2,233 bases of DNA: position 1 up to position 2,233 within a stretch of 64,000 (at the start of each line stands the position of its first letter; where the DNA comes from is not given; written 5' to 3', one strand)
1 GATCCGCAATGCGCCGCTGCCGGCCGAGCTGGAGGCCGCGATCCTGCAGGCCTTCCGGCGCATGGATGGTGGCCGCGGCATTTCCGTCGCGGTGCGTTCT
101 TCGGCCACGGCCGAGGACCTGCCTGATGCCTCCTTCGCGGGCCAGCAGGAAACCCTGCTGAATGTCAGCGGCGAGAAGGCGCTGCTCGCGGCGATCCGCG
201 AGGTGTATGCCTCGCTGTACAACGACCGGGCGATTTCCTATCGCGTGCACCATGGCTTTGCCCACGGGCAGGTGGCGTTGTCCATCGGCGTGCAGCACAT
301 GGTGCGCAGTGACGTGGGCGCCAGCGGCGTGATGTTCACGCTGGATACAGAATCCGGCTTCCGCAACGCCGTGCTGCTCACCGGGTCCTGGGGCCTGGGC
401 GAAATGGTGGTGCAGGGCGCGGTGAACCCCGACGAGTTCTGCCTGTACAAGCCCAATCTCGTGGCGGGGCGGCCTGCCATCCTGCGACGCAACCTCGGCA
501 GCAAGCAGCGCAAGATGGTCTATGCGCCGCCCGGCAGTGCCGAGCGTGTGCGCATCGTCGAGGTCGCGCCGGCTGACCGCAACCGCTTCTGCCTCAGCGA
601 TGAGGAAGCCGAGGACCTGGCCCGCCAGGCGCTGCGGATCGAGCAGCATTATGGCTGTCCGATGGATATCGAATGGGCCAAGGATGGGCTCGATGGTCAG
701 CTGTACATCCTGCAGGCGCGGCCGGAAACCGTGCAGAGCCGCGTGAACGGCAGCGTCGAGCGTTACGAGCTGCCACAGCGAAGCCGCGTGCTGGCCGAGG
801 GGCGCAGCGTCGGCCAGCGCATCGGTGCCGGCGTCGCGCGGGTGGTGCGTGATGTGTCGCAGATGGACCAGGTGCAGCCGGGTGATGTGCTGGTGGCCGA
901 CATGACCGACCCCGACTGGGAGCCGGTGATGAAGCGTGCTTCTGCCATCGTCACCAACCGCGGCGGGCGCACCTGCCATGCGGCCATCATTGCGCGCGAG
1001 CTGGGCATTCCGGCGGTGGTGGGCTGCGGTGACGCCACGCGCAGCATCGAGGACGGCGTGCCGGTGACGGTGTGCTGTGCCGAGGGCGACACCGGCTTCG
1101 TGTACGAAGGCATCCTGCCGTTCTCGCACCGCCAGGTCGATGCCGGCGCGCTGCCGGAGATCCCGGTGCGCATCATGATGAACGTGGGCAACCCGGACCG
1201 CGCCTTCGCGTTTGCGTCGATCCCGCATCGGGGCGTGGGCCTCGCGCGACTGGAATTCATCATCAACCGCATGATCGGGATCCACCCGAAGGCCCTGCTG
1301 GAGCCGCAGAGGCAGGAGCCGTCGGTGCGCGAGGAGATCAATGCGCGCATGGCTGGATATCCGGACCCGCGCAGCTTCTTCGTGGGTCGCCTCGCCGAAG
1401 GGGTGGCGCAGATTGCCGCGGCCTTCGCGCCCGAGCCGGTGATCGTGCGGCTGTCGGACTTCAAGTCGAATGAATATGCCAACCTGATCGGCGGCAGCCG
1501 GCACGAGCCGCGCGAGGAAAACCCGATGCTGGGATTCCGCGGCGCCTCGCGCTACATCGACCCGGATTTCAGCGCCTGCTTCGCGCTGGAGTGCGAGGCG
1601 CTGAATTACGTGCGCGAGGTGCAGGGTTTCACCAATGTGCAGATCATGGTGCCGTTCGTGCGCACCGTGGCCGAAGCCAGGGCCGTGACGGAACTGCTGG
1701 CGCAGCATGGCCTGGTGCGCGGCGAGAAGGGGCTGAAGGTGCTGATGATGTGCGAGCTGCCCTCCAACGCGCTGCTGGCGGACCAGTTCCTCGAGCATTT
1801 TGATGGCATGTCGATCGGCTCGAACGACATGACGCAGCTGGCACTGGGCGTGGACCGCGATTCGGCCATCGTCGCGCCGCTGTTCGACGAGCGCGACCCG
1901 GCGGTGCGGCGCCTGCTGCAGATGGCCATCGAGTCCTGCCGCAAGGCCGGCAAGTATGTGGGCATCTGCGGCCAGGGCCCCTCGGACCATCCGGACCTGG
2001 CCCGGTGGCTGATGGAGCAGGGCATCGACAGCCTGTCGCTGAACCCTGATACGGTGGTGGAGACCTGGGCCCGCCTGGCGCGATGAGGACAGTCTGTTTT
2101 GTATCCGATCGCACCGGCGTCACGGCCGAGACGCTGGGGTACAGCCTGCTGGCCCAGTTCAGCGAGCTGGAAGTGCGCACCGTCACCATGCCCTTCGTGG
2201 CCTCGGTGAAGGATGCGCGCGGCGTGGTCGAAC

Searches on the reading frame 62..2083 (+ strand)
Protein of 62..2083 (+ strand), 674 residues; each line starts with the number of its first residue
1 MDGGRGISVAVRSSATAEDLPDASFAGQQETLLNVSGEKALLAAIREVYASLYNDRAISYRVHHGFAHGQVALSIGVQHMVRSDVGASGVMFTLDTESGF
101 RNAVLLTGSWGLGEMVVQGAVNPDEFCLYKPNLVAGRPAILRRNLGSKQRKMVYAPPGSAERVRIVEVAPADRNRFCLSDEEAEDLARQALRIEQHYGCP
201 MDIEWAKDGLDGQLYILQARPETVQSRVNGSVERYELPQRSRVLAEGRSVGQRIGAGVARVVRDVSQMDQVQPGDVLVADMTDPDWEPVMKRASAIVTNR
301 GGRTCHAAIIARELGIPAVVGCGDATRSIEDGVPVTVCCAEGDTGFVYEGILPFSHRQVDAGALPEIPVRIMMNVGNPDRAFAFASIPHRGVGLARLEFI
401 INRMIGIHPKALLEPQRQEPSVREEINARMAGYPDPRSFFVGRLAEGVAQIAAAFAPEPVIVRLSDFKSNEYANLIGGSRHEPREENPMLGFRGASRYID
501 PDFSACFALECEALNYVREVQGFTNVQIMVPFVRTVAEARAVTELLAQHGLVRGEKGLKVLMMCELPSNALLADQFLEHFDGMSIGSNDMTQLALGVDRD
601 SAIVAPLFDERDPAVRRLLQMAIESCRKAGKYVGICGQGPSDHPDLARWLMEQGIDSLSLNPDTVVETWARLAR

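Call 19: search_protein_families(library=pfam, proteins=[window:62-2083:+], max_evalue=0.001)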
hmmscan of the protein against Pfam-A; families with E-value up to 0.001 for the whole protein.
window:62-2083:+ (674 aa): 3 families
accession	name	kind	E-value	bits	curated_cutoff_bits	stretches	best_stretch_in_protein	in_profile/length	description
PF01326.24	PPDK_N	-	1.2e-90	304.6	27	1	7-230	101-317/328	Pyruvate phosphate dikinase, AMP/ATP-binding domain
PF02896.24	PEP-utilizers_C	-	2e-60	204.9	22.8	1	365-673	16-289/293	PEP-utilising enzyme, PEP-binding domain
PF00391.29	PEP-utilizers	-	1.8e-28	98.4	23.1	1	272-342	2-72/72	PEP-utilising enzyme, mobile domain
